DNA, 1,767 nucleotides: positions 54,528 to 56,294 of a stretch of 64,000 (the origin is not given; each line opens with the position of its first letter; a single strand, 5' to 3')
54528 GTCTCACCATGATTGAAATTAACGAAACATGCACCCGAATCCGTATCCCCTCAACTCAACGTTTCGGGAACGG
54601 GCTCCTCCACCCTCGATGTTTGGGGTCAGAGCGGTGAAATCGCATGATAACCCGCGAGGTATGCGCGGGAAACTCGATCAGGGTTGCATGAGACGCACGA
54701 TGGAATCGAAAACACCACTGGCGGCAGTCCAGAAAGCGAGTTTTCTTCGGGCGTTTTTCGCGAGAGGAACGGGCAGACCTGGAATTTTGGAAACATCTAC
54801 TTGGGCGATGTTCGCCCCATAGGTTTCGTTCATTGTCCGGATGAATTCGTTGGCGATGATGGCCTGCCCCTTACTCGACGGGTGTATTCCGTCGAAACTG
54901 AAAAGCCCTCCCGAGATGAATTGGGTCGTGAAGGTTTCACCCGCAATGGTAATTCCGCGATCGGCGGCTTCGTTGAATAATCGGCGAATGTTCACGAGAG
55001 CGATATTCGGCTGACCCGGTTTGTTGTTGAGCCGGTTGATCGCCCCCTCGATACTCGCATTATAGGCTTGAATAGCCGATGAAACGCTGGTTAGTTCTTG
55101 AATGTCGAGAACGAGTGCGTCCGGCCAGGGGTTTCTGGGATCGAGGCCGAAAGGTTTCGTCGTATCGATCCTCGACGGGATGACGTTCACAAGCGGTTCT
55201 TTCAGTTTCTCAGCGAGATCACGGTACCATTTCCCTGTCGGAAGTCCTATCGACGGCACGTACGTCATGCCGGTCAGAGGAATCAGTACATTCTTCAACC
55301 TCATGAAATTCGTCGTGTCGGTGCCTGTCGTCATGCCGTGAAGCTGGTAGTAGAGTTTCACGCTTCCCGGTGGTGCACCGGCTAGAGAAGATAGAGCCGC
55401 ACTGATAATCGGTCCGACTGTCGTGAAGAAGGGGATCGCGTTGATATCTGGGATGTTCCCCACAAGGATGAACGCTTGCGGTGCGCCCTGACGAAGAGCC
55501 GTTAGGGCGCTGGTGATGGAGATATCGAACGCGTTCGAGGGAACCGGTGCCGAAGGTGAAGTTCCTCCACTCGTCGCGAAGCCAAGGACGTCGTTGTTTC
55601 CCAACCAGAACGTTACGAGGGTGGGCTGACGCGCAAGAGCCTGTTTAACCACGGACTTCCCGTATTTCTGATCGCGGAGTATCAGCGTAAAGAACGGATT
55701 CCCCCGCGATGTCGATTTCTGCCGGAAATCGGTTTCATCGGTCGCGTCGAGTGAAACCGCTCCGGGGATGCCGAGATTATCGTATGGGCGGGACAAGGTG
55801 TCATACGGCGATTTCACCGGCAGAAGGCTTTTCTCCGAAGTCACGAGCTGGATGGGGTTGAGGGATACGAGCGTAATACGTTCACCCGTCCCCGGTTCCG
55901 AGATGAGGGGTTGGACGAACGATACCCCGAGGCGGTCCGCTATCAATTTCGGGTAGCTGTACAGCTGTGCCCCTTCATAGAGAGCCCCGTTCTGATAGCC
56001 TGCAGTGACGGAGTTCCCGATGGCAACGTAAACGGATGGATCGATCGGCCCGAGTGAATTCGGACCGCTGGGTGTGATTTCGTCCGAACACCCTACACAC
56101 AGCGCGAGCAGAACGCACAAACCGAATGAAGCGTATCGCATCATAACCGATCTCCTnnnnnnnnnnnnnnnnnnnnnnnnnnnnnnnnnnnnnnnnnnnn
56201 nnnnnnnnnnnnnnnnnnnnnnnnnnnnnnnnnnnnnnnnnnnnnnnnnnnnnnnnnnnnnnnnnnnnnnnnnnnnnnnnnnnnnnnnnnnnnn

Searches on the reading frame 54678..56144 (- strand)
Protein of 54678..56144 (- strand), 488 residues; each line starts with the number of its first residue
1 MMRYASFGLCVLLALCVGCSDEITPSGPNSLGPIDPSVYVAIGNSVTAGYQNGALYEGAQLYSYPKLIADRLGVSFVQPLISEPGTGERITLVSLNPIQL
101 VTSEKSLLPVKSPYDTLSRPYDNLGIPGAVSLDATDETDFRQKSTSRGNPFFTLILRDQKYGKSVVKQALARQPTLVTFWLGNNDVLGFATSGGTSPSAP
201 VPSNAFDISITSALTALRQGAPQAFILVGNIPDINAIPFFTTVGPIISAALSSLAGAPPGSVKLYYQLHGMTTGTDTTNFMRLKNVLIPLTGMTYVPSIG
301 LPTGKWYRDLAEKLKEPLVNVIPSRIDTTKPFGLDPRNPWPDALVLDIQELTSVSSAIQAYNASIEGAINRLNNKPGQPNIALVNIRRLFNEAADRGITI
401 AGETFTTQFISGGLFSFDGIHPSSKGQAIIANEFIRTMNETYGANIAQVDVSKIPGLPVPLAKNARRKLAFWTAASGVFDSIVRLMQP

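Call 75: search_protein_families(library=pfam, proteins=[window:54678-56144:-], max_evalue=0.001)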
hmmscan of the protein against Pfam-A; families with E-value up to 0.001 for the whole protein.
window:54678-56144:- (488 aa): 2 families
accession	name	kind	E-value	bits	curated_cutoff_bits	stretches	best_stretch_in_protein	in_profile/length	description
PF00657.28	Lipase_GDSL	-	2.2e-16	61.1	23.6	2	39-238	1-134/208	GDSL-like Lipase/Acylhydrolase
PF13472.12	Lipase_GDSL_2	-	7e-08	33.6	32.9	0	162-235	56-115/178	GDSL-like Lipase/Acylhydrolase family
